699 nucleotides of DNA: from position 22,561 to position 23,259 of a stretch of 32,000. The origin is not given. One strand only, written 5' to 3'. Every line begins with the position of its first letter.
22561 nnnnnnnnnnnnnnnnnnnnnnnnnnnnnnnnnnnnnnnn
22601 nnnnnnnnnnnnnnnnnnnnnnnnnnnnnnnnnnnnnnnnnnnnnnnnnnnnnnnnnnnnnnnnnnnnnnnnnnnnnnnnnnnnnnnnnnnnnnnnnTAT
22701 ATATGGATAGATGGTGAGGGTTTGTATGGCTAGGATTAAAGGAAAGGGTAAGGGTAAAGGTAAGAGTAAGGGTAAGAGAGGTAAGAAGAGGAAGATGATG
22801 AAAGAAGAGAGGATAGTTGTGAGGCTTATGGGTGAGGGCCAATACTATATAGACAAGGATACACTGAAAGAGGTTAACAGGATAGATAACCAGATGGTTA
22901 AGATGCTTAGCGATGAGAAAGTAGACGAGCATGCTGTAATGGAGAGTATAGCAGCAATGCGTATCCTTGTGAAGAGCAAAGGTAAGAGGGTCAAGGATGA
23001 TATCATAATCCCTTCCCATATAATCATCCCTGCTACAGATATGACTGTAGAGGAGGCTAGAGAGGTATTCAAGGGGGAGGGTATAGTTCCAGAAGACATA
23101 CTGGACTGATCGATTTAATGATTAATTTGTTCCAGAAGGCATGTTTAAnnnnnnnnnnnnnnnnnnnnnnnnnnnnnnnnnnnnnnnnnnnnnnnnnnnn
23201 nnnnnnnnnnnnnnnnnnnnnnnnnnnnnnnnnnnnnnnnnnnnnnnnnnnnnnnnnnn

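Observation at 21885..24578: Convergent PspA-PspAA / HtpX-PspAB-like membrane-stress module in an archaeal genome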

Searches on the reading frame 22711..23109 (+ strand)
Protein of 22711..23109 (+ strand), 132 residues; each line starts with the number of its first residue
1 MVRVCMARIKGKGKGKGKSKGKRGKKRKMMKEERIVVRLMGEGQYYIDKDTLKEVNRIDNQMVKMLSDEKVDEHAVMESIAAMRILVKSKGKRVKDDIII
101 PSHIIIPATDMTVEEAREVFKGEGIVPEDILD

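Call 3: search_protein_families(library=pfam, proteins=[window:22711-23109:+], max_evalue=1)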
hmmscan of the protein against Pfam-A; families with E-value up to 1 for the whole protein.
window:22711-23109:+ (132 aa): 2 families
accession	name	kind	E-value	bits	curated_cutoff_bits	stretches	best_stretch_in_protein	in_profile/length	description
PF22743.2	PspAA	-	1.7e-23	83.2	27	1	36-128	2-92/92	PspA-Associated protein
PF22692.1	LlgE_F_G_D1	-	0.23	12.1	27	1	82-115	29-58/64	Flagellar hook protein FlgE/F/G D1 domain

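Call 4: search_protein_families(library=ncbifam, proteins=[window:22711-23109:+], max_evalue=1)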
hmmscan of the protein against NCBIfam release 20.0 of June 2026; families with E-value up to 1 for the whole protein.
window:22711-23109:+ (132 aa): 1 family
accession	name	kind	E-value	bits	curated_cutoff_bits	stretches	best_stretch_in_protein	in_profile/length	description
NF010762.0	PRK14165.1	equivalog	0.021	14.1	279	1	31-53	92-114/224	winged helix-turn-helix domain-containing protein/riboflavin kinase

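Call 25: find_homologous_proteins(query=window:22711-23109:+)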
Query window:22711-23109:+ (132 aa): 12 proteins with E <= 0.001 among 79 candidates.
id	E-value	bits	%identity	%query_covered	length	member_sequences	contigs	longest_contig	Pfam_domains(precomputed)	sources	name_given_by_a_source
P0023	2.4e-69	249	96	96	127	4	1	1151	PF22743.3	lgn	-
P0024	4.8e-56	206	88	77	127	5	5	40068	PF22743.3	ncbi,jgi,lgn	ncbi:MAG: hypothetical protein QXM95_01615 [Candidatus Nitrosocaldus sp.]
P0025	1.7e-46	175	70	97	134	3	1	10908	PF22743.3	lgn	-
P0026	2.4e-43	165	72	77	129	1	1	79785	PF22743.3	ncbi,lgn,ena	-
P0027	2.9e-43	165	72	77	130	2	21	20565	PF22743.3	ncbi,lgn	ncbi:MAG: hypothetical protein QW776_02400 [Candidatus Nitrosocaldus sp.]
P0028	3.1e-43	165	72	77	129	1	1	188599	PF22743.3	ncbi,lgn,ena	-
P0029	8.0e-43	163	73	77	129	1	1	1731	PF22743.3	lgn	-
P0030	3.5e-41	158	67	71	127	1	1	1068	PF22743.3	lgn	-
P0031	2.1e-39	152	61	90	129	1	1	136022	PF22743.3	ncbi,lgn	ncbi:MAG: PspA-associated protein PspAA [Candidatus Nitrosocaldus sp.]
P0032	1.5e-31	127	60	75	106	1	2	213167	PF22743.3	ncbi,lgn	-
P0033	7.1e-31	125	60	75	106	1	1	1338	PF22743.3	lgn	-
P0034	9.4e-31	124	53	88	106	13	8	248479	PF22743.3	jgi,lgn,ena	jgi:hypothetical protein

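Call 29: find_homologous_proteins(query=A2)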
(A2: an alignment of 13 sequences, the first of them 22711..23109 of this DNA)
Query A2 (13 sequences) (132 aa, profile of the alignment): 502 proteins with E <= 0.001 among 5638 candidates; the best 120 are listed.
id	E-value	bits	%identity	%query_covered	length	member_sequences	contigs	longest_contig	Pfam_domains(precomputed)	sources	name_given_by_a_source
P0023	3.9e-58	213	96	96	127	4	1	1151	PF22743.3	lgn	-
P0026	5.9e-58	212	72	77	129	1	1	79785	PF22743.3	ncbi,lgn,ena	-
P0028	9.9e-58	211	72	77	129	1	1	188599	PF22743.3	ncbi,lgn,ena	-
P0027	1.1e-57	211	72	77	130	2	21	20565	PF22743.3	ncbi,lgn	ncbi:MAG: hypothetical protein QW776_02400 [Candidatus Nitrosocaldus sp.]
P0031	1.2e-56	208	61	90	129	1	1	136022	PF22743.3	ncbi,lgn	ncbi:MAG: PspA-associated protein PspAA [Candidatus Nitrosocaldus sp.]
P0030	2.9e-56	207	67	71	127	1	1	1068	PF22743.3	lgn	-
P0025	6.1e-56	206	70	97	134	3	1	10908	PF22743.3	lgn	-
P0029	3.6e-55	203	73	77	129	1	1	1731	PF22743.3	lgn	-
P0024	5.7e-55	203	88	77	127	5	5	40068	PF22743.3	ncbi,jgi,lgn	ncbi:MAG: hypothetical protein QXM95_01615 [Candidatus Nitrosocaldus sp.]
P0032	4.1e-49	184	60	75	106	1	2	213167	PF22743.3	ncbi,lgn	-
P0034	7.8e-49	183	53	88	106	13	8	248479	PF22743.3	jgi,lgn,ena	jgi:hypothetical protein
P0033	1.3e-48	182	60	75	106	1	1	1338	PF22743.3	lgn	-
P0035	9.5e-48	179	58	75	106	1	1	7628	PF22743.3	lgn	-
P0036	9.6e-48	179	51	88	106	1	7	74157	PF22743.3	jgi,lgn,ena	-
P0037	1.3e-47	179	51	88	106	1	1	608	PF22743.3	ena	-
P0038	3.7e-47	177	57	77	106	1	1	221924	PF22743.3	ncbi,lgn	-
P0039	2.0e-46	175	58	75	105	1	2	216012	PF22743.3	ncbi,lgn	-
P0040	2.6e-45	171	52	77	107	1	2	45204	PF22743.3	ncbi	-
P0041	3.9e-45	171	52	77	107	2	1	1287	PF22743.3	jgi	-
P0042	5.7e-38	148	52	83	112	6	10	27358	PF22743.3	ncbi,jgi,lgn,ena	jgi:hypothetical protein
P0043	3.5e-28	116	47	64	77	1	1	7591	PF22743.3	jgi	-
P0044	3.8e-26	109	41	70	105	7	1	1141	PF22743.3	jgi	jgi:hypothetical protein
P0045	2.8e-25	107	41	70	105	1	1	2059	PF22743.3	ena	-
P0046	3.0e-25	107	40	70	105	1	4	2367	PF22743.3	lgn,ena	-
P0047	3.4e-25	106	41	70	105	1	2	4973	PF22743.3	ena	-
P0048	3.6e-25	106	40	70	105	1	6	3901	PF22743.3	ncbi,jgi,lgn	jgi:hypothetical protein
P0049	4.2e-25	106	41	70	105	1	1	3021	PF22743.3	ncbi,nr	ncbi:MAG: hypothetical protein ICV56_01050 [Nitrososphaeraceae archaeon]|nr:hypothetical protein [Ni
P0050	4.4e-25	106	38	77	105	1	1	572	PF22743.3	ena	-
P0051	4.5e-25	106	39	70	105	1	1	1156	PF22743.3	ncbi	-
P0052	5.1e-25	106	38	78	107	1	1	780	PF22743.3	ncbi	-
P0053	5.3e-25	106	39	70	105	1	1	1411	PF22743.3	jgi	jgi:hypothetical protein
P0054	7.9e-25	105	41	70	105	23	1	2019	PF22743.3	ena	-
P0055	8.6e-25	105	40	70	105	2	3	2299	PF22743.3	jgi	jgi:PspAA-like protein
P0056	1.9e-24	104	40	70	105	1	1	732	PF22743.3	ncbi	-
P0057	2.0e-24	104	40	70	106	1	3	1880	PF22743.3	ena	-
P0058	2.6e-24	104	37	77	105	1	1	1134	PF22743.3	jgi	-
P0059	2.7e-24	103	45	73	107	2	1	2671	PF22743.3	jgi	jgi:hypothetical protein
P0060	7.0e-24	102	40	70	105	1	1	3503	PF22743.3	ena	-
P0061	8.9e-24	102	51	71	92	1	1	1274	PF22743.3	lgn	-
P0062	9.7e-24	102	48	70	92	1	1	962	PF22743.3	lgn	-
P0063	2.1e-23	101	47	71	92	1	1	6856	PF22743.3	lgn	-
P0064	2.1e-23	101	48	71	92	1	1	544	PF22743.3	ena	-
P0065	3.0e-23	100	47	70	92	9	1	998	PF22743.3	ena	-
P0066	3.2e-23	100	50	71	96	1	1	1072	PF22743.3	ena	-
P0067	3.5e-23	100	50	71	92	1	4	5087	PF22743.3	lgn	-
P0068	4.4e-23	100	43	73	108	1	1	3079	PF22743.3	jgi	jgi:PspAA-like protein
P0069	4.5e-23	100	51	71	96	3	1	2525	PF22743.3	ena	-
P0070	4.8e-23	99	49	70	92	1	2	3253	PF22743.3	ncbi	-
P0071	5.2e-23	99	51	71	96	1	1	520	PF22743.3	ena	-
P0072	6.6e-23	99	50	71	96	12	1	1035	PF22743.3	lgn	-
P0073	9.7e-23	98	48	70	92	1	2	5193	PF22743.3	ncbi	-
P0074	1.0e-22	98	42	70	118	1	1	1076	PF22743.3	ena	-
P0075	1.0e-22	98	48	71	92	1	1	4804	PF22743.3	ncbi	-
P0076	1.1e-22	98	42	70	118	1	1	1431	PF22743.3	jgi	jgi:hypothetical protein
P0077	1.3e-22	98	47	70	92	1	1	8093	PF22743.3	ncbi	-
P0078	1.4e-22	98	50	71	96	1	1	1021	PF22743.3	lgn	-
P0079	1.5e-22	98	50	71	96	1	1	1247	PF22743.3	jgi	jgi:hypothetical protein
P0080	1.5e-22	98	48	71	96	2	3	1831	PF22743.3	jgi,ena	-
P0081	1.6e-22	98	48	71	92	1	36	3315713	PF22743.3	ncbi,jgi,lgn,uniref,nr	ncbi:hypothetical protein ANME2D_00588 [Candidatus Methanoperedens nitroreducens]|uniref:PspA-associ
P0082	2.4e-22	97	49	71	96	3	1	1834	PF22743.3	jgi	-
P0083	2.6e-22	97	49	71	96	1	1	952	PF22743.3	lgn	-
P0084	3.0e-22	97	49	71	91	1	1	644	PF22743.3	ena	-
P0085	3.3e-22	97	50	70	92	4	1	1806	PF22743.3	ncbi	-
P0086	4.1e-22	96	48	70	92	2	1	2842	PF22743.3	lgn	-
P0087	4.1e-22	96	41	70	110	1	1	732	PF22743.3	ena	-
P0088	4.4e-22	96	48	70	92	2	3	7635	PF22743.3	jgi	jgi:hypothetical protein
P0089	4.4e-22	96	44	73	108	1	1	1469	PF22743.3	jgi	jgi:hypothetical protein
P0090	4.4e-22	96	47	71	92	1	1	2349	PF22743.3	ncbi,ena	ncbi:MAG TPA: hypothetical protein VIO11_06915 [Candidatus Methanoperedens sp.]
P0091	4.7e-22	96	49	71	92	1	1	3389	PF22743.3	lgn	-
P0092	5.4e-22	96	49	71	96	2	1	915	PF22743.3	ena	-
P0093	5.8e-22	96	46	70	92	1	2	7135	PF22743.3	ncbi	-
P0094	5.8e-22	96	46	70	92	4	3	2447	PF22743.3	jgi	jgi:hypothetical protein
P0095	6.0e-22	96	47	70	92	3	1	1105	PF22743.3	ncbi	-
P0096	6.2e-22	96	49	70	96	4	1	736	PF22743.3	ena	-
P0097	6.5e-22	96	40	71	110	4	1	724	PF22743.3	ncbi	-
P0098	6.7e-22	96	38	69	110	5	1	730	PF22743.3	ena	-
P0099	7.2e-22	96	48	71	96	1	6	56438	PF22743.3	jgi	-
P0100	7.5e-22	96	48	70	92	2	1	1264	PF22743.3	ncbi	-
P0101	7.5e-22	96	41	76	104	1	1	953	PF22743.3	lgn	-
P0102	8.3e-22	95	48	71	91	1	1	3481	PF22743.3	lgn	-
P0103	1.1e-21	95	47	70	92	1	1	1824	PF22743.3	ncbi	-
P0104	1.1e-21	95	49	70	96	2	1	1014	PF22743.3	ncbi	-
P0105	1.2e-21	95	49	71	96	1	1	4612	PF22743.3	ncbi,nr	ncbi:MAG: hypothetical protein O8C61_10960 [Candidatus Methanoperedens sp.]|nr:hypothetical protein 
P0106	1.2e-21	95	48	71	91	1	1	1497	PF22743.3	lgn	-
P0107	1.3e-21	95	40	73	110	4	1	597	PF22743.3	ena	-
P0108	1.3e-21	95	40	70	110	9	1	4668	PF22743.3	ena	-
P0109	1.4e-21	95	45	71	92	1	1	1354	PF22743.3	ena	-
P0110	1.4e-21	95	44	70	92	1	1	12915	PF22743.3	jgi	jgi:hypothetical protein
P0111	1.4e-21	95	47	71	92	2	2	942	PF22743.3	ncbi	-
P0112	1.4e-21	95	46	71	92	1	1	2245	PF22743.3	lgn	-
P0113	1.7e-21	94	49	71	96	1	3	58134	PF22743.3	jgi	-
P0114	1.7e-21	94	45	71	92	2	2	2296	PF22743.3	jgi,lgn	-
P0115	1.7e-21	94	48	70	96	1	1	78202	PF22743.3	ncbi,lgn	ncbi:MAG: hypothetical protein WCE94_11195 [Candidatus Methanoperedens sp.]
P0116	1.8e-21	94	46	70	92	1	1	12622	PF22743.3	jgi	jgi:hypothetical protein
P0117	1.8e-21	94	41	69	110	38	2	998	PF22743.3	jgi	jgi:hypothetical protein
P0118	1.8e-21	94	46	71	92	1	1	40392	PF22743.3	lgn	-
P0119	2.0e-21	94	43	73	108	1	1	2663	PF22743.3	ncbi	-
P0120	2.0e-21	94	49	71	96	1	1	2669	PF22743.3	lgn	-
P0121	2.1e-21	94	42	73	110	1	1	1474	PF22743.3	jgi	jgi:archaellum component FlaC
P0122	2.2e-21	94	47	70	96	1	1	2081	PF22743.3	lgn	-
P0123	2.2e-21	94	43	73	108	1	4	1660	PF22743.3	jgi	jgi:hypothetical protein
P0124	2.3e-21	94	44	70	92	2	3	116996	PF22743.3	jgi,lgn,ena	-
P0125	2.6e-21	94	46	70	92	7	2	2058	PF22743.3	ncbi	-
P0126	2.6e-21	94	47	70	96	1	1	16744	PF22743.3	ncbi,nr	ncbi:MAG: hypothetical protein FIB08_15890 [Candidatus Methanoperedens sp.]|nr:hypothetical protein 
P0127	2.7e-21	94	46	70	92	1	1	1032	PF22743.3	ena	-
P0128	2.8e-21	94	46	70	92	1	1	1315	PF22743.3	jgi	jgi:hypothetical protein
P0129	2.8e-21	94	47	70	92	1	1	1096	PF22743.3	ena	-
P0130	2.8e-21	94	45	70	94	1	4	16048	PF22743.3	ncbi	-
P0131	3.1e-21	94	47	71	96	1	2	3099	PF22743.3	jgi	jgi:phage regulator Rha-like protein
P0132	3.1e-21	94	45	71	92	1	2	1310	PF22743.3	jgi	-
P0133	3.3e-21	93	47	70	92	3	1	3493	PF22743.3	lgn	-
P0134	3.4e-21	93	46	70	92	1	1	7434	PF22743.3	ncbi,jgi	-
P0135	3.6e-21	93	50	71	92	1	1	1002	PF22743.3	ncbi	-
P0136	3.6e-21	93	45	71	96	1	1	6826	PF22743.3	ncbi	-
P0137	3.9e-21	93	46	70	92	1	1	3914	PF22743.3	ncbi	-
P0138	3.9e-21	93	47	70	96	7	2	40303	PF22743.3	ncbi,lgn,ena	-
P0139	4.6e-21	93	49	71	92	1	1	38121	PF22743.3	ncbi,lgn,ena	ncbi:MAG TPA: hypothetical protein VIO58_12465 [Candidatus Methanoperedens sp.]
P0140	4.8e-21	93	47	70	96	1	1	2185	PF22743.3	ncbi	-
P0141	4.9e-21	93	44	69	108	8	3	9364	PF22743.3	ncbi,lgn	ncbi:MAG: hypothetical protein ABJB76_03760 [Candidatus Nitrosocosmicus sp.]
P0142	5.4e-21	93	45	71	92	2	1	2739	PF22743.3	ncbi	-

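Call 34: search_solved_structures(query=A3, max_evalue=1)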
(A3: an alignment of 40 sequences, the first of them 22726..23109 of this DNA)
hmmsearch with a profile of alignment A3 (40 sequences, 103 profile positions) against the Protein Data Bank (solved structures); distinct sequences matched with E-value up to 1: 5.
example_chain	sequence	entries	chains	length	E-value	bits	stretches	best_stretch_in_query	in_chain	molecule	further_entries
2dbb_A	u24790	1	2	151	0.41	14.2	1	24-84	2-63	Putative HTH-type transcriptional regulator PH0061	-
2a1d_D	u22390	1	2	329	0.41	14.2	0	14-60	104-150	Staphylocoagulase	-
3ly8_A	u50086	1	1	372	0.61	13.7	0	5-64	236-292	Transcriptional activator cadC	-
3ly9_A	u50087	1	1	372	0.61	13.7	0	5-64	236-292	Transcriptional activator cadC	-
3ly7_A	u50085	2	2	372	0.61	13.7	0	5-64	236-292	Transcriptional activator cadC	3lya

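Call 43: predict_structure(alignment_id=A3)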
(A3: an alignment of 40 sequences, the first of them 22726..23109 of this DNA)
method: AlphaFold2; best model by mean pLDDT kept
length: 127 residues; sequences in the alignment: 40
mean_pLDDT: 81.2   pTM: 0.67
mean pLDDT of the five models: 81.2, 80.7, 79.4, 78.6, 78.2
residues with pLDDT >= 90: 73; 70-90: 25; 50-70: 7; < 50: 22
segments of 3 or more residues with pLDDT < 50: 1-4, 9-14, 16-26
pLDDT, mean of each block of 10 residues (from residue 1): 48 46 55 94 93 93 89 94 94 88 91 88 79
secondary structure, 60 per line:
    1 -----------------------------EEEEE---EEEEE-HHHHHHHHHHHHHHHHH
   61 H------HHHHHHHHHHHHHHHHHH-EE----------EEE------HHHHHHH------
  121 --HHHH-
elements in order: E30-34 E38-42 H44-61 H68-85 E99-101 H108-114 H123-126

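Call 47: fold_search(model_id=the predicted structure, library=pdb)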
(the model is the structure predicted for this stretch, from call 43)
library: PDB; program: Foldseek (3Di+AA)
matches with E <= 10: 271; with E <= 0.001: 0
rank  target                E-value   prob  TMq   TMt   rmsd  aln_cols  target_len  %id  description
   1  4euk_B                4.0e-01  0.90  0.31  0.26   1.8        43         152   21  Crystal structure (released 2013-02-20)
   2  3us6                  5.8e-01  0.84  0.30  0.26   2.1        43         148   14  Crystal Structure of Histidine-containing Phosphotransfer Protein MtHPt1 from Medicago truncatula (released 2012-01-18)
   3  1yvi_A                8.0e-01  0.90  0.31  0.28   0.9        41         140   20  X-RAY STRUCTURE OF PUTATIVE HISTIDINE-CONTAINING PHOSPHOTRANSFER PROTEIN FROM RICE, AK104879 (released 2005-02-22)
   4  6wc3_B                9.6e-01  0.75  0.29  0.38   1.5        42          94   12  Crystal structure of the SNARE Sec20 bound to Dsl1 complex subunit Tip20 (released 2020-05-27)
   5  5e38_C                9.6e-01  0.23  0.21  0.14   2.9        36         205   17  Structural basis of mapping the spontaneous mutations with 5-flourouracil in uracil phosphoribosyltransferase from Myc (released 2015-10-21)
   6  9h6e_C                1.1e+00  0.66  0.30  0.26   1.9        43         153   21  Complex of Histidine-containing phosphotransfer 1 (AHP1) and Response regulator 1 (ARR1) from A. thaliana (released 2025-03-26)
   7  1wn0_B                1.3e+00  0.77  0.31  0.31   1.2        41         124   20  Crystal Structure of Histidine-containing Phosphotransfer Protein, ZmHP2, from maize (released 2005-01-25)
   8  4pac                  1.3e+00  0.60  0.31  0.26   1.8        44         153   18  Crystal Structure of Histidine-containing Phosphotransfer Protein AHP2 from Arabidopsis thaliana (released 2015-05-20)
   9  4adn_A                1.3e+00  0.25  0.32  0.21   6.2        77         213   10  Fusidic acid resistance protein FusB (released 2012-03-07)
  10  3n24_A                1.4e+00  0.77  0.31  0.36   0.8        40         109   15  The crystal structure of a two-component sensor domain (3rd form) from Pseudomonas aeruginosa PA01 (released 2010-06-02)
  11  7zw4_A                1.4e+00  0.28  0.27  0.13   2.8        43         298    7  Crystal structure of Talin R7R8 domains with Caskin-2 LD-peptide (released 2023-05-31)
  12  9h6e_A                1.5e+00  0.57  0.30  0.25   1.9        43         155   21  Complex of Histidine-containing phosphotransfer 1 (AHP1) and Response regulator 1 (ARR1) from A. thaliana (released 2025-03-26)
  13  1wn0_A                1.6e+00  0.69  0.31  0.30   1.2        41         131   20  Crystal Structure of Histidine-containing Phosphotransfer Protein, ZmHP2, from maize (released 2005-01-25)
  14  3l34_E                1.7e+00  0.72  0.31  0.32   0.8        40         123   15  The crystal structure of a two-component sensor domain (2nd form) from Pseudomonas aeruginosa PA01 (released 2010-01-12)
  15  1wn0_C                1.7e+00  0.69  0.31  0.28   1.2        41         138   20  Crystal Structure of Histidine-containing Phosphotransfer Protein, ZmHP2, from maize (released 2005-01-25)
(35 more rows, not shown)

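Call 71: search_protein_families(library=padloc, proteins=[window:22711-23109:+], max_evalue=0.01)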
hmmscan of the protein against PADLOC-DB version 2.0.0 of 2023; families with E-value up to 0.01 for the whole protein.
window:22711-23109:+ (132 aa): 0 families
